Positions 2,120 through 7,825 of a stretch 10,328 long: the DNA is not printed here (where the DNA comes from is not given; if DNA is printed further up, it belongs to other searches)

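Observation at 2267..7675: Single 1802-aa polypeptide combining a CE8 pectin methylesterase with two CE12-type SGNH acetylesterases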

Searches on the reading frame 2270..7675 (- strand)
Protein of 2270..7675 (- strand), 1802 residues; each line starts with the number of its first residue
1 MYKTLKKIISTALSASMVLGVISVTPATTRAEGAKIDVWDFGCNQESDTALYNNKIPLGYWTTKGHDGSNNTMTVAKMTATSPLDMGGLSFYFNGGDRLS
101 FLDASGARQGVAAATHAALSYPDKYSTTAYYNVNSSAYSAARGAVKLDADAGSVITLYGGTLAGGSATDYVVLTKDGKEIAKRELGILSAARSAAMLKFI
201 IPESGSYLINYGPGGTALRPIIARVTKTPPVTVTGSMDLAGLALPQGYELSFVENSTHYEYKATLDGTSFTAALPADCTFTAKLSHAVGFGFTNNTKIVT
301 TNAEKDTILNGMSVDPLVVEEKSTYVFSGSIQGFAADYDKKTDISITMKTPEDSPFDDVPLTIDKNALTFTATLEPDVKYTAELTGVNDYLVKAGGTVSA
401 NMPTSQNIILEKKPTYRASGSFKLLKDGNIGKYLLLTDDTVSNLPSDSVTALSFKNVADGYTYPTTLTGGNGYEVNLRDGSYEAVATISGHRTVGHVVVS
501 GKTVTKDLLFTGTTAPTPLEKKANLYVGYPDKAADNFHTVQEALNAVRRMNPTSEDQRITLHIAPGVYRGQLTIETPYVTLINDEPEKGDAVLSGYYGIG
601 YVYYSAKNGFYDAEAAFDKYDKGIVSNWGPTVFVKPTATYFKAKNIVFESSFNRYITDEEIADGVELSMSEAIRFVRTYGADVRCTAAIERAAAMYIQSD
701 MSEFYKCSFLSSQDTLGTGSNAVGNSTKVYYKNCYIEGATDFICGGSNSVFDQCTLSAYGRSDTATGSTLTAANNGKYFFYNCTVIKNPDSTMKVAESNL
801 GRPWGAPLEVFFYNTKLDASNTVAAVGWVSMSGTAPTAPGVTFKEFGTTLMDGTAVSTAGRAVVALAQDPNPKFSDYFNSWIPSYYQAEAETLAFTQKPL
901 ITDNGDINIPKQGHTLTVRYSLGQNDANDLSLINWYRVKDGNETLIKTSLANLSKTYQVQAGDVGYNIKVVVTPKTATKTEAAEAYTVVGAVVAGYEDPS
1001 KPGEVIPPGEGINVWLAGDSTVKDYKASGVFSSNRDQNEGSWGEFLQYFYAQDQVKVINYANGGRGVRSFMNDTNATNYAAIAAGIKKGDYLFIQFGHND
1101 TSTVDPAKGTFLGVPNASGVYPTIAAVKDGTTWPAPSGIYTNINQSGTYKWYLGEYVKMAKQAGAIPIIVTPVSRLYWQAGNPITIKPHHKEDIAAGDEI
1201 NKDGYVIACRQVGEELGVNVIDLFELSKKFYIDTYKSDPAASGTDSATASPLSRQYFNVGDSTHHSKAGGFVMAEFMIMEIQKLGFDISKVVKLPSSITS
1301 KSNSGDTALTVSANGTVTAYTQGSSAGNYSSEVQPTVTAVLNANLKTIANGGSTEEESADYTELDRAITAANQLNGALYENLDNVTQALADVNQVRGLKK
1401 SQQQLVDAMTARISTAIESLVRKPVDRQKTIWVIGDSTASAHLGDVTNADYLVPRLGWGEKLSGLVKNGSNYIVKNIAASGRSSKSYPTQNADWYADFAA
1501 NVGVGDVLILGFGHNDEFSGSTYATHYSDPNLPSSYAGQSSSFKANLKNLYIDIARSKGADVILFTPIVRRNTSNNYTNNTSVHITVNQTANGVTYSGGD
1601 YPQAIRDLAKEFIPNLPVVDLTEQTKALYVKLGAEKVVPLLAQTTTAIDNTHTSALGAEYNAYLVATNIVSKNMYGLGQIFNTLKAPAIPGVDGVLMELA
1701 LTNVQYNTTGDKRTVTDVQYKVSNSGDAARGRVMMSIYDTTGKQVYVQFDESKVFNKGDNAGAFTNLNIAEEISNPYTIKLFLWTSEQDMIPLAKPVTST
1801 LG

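Call 6: search_protein_families(library=pfam, proteins=[window:2270-7675:-], max_evalue=0.1)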
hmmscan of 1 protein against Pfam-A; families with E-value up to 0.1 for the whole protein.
window:2270-7675:- (1802 aa): 3 families
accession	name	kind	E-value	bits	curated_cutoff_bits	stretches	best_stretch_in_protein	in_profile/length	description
PF01095.25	Pectinesterase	-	1.6e-21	76.8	27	1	687-836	102-250/298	Pectinesterase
PF13472.12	Lipase_GDSL_2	-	6.3e-14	53.3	32.9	2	1018-1226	3-152/178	GDSL-like Lipase/Acylhydrolase family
PF23197.1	IG_AIR9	-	0.0014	18.9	27.5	1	931-977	31-75/87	AIR9 A9 domain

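Call 7: search_protein_families(library=ncbifam, proteins=[window:2270-7675:-], max_evalue=0.1)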
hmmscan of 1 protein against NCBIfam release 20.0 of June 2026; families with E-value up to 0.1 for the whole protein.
window:2270-7675:- (1802 aa): 3 families
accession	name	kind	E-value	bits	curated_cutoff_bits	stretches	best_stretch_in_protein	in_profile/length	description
NF041897.1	pecacetest_PaeY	equivalog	2.2e-26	92.7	1000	2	1428-1629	274-478/549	pectin acetylesterase PaeY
NF007822.0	PRK10531.1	equivalog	6.7e-12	44.8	436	1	674-805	215-349/430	putative acyl-CoA thioester hydrolase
NF040485.1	ZirU_fam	subfamily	0.0015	18.7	100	1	918-995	44-114/210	ZirU family protein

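Call 10: search_solved_structures(query=window:2270-7675:-, max_evalue=0.01, show_alignments=0)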
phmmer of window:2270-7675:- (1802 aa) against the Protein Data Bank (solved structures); distinct sequences matched with E-value up to 0.01: 14.
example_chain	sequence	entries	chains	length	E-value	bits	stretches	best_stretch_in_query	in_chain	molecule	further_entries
5c1c_A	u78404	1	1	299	2e-13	51.7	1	691-835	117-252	Pectinesterase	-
5c1e_A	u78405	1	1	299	2.4e-13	51.5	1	691-835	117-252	Pectinesterase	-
4pmh_A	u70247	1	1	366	1.8e-11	45.2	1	688-807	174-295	Pectinesterase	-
1gq8_A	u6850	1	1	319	2.3e-08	35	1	685-861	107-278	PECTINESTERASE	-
2o14_A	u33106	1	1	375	1.2e-07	32.5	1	1013-1179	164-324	Hypothetical protein yxiM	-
1xg2_A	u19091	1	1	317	2.6e-06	28.2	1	688-833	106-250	Pectinesterase 1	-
2ntb_A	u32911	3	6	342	6.1e-06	26.9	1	691-810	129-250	Pectinesterase A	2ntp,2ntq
1qjv_A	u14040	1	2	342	6.3e-06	26.9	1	691-810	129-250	PECTIN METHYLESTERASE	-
3uw0_A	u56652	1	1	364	1.1e-05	26.1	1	697-807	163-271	pectinesterase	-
8tne_A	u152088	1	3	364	3.8e-05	24.3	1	726-845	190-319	Pectinesterase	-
8tms_A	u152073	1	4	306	4.8e-05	24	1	717-771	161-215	Pectinesterase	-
2nsp_A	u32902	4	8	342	5.1e-05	23.9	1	692-810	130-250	Pectinesterase A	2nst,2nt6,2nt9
1deo_A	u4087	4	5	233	6.2e-05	23.6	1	1014-1109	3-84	RHAMNOGALACTURONAN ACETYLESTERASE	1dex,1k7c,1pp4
3c1u_A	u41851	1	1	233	6.8e-05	23.5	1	1014-1109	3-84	Rhamnogalacturonan acetylesterase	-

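Call 11: find_homologous_proteins(query=window:2270-7675:-, max_evalue=1e-10)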
Query window:2270-7675:- (1802 aa): 58 proteins with E <= 1e-10 among 8000 candidates.
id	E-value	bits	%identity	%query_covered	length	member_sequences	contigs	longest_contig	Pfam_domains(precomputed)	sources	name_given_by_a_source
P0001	0.0e+0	4050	100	100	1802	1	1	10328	PF01095.26,PF13472.13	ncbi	-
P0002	0.0e+0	1560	47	92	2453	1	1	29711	PF09479.17,PF01095.26,PF02368.25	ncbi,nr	ncbi:MAG: InlB B-repeat-containing protein, partial [Eubacterium sp.]|nr:InlB B-repeat-containing pr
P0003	0.0e+0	1085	43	73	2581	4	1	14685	PF01095.26,PF23197.2,PF18998.7,PF25849.1,PF13472.13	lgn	-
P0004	0.0e+0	1082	42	73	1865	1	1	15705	PF01095.26,PF23197.2,PF25849.1,PF13472.13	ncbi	-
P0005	0.0e+0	1061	42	72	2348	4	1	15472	PF01095.26,PF23197.2,PF18998.7,PF25849.1,PF13472.13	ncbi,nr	ncbi:MAG: hypothetical protein IJ747_06315, partial [Lachnospiraceae bacterium]|nr:hypothetical prot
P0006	0.0e+0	1059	42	71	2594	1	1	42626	PF01095.26,PF13287.13,PF13290.14,PF23197.2,PF25849.1,PF13472.13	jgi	-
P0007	0.0e+0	1049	41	71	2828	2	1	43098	PF01095.26,PF23197.2,PF18998.7,PF25849.1,PF13472.13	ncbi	-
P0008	0.0e+0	1041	41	76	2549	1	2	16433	PF01095.26,PF18998.7,PF25849.1,PF13472.13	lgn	-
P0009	0.0e+0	1041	41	71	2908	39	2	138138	PF01095.26,PF23197.2,PF25849.1,PF13472.13,PF00657.29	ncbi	-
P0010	0.0e+0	1041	42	71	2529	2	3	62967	PF01095.26,PF23197.2,PF18998.7,PF25849.1,PF13472.13,PF00657.29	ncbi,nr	ncbi:MAG: pectinesterase family protein [Bacteroidales bacterium]|nr:pectinesterase family protein [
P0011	2.1e-298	1011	44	74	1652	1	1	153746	PF01095.26,PF23197.2,PF18998.7,PF13946.12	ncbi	-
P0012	9.3e-295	999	42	72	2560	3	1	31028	PF01095.26,PF23197.2,PF18998.7,PF25849.1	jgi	-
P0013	2.9e-294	998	40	71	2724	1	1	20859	PF01095.26,PF23197.2,PF18998.7,PF25849.1,PF13472.13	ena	-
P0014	1.2e-284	966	38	92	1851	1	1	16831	PF01095.26,PF23197.2,PF25849.1,PF00657.29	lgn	-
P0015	3.2e-276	938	37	94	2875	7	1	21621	PF07532.18,PF01095.26,PF25849.1,PF00395.26,PF13472.13,PF00041.28,PF00544.26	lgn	-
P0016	6.8e-276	937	43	71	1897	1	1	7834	PF01095.26,PF23197.2,PF13472.13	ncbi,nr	ncbi:MAG: hypothetical protein K2N89_09195 [Lachnospiraceae bacterium]|nr:hypothetical protein [Lach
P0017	5.8e-273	927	42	72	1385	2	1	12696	PF00404.25,PF01095.26,PF13472.13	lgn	-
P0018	2.2e-270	919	42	72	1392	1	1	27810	PF00404.25,PF01095.26,PF13472.13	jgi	-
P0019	7.3e-267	907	39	72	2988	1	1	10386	PF01095.26,PF23197.2,PF25849.1,PF13472.13,PF00657.29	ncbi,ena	-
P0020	5.3e-264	897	41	73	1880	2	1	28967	PF01095.26,PF13472.13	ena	-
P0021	2.7e-263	895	41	73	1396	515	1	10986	PF01095.26,PF13472.13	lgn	-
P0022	2.0e-260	886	41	71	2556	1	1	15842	PF01095.26,PF23197.2,PF13472.13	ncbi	-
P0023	1.7e-257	876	41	73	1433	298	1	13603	PF01095.26,PF13472.13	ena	-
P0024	1.4e-256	873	40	75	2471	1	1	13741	PF01095.26,PF18998.7,PF13472.13,PF00657.29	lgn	-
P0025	2.1e-225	769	38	73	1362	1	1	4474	PF00404.25,PF01095.26,PF13472.13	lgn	-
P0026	3.3e-224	766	38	74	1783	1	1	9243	PF01095.26,PF13472.13,PF07833.17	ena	-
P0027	4.4e-213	729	37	76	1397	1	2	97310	PF01095.26,PF13472.13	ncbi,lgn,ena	-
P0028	3.0e-147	510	39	47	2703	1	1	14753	PF01095.26,PF13287.13,PF13290.14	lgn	-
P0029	3.2e-132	461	36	49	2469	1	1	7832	PF07532.18,PF25059.2,PF23376.2,PF01095.26,PF25788.3,PF00041.28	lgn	-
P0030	8.9e-126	439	37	49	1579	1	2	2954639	PF25059.2,PF01095.26,PF00041.28,PF16656.12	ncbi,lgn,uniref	ncbi:pectinesterase family protein [Paenibacillus sp. LjRoot56]|uniref:pectinesterase family protein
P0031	1.4e-119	419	36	49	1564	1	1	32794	PF25059.2,PF01095.26,PF09136.17,PF00041.28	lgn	-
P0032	9.0e-54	200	31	26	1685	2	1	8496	PF01095.26,PF07554.20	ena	-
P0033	3.1e-44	169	28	48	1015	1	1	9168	PF01095.26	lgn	-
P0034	1.2e-41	160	27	46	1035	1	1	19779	PF01095.26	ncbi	-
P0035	4.1e-41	159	27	46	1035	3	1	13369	PF01095.26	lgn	-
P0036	9.8e-41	157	27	45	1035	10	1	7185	PF01095.26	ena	-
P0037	1.2e-40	157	28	48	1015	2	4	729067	PF01095.26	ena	-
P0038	4.5e-38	148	26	47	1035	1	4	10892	PF01095.26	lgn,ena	-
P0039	7.4e-38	148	34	20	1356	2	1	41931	PF01095.26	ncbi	-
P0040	9.4e-38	147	27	47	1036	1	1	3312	PF01095.26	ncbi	-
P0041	6.1e-37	145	30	22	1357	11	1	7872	PF01095.26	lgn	-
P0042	6.9e-37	145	32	20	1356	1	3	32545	PF01095.26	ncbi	-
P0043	7.5e-37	144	26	46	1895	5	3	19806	PF01095.26,PF25849.1,PF25850.1,PF22842.4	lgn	-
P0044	1.3e-36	144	29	44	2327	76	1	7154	PF01095.26,PF25849.1,PF25850.1,PF22842.4,PF00041.28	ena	-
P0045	2.8e-36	142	34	21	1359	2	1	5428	PF01095.26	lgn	-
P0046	1.1e-34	137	32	22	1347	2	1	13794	PF01095.26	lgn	-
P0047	2.5e-34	136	32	17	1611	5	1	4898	PF01095.26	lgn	-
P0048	3.1e-34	136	26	45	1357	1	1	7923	PF01095.26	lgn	-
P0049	2.6e-33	133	27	44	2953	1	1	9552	PF01095.26,PF25849.1,PF25850.1,PF22842.4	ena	-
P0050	1.6e-31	127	30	25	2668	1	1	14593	PF01095.26,PF25849.1,PF25850.1,PF22842.4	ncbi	ncbi:MAG: pectinesterase family protein [Acetatifactor sp.]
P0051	3.8e-31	125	32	22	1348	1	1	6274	PF01095.26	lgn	-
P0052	1.4e-30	124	32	19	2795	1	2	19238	PF01095.26,PF25849.1,PF25850.1,PF22842.4,PF00395.26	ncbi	-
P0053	5.4e-30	122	34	18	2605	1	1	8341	PF23623.2,PF01095.26,PF18962.8,PF25849.1,PF25850.1,PF22842.4,PF00395.26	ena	-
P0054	2.1e-28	116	29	23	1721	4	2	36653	PF01095.26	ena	-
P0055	3.6e-26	109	29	19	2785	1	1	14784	PF04151.22,PF01095.26,PF25849.1,PF25850.1,PF22842.4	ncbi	-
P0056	7.1e-26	108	27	15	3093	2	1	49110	PF01095.26,PF25833.1,PF22842.4,PF00041.28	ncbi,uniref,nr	ncbi:pectinesterase family protein [Cellulomonas endophytica]|uniref:pectinesterase family protein n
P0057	1.2e-25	107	30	16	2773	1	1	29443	PF11008.15,PF01095.26,PF18962.8,PF25849.1,PF25850.1,PF22842.4,PF00041.28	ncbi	-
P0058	3.9e-24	102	31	18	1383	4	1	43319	PF01095.26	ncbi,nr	ncbi:MAG: hypothetical protein IKL73_06810 [Lachnospiraceae bacterium]|nr:hypothetical protein [Lach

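Call 12: find_encoding_contigs(protein=window:2270-7675:-, flank=10000, max_places=6)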
Protein window:2270-7675:- (1802 aa): no gene with exactly this product is on record in the collection.
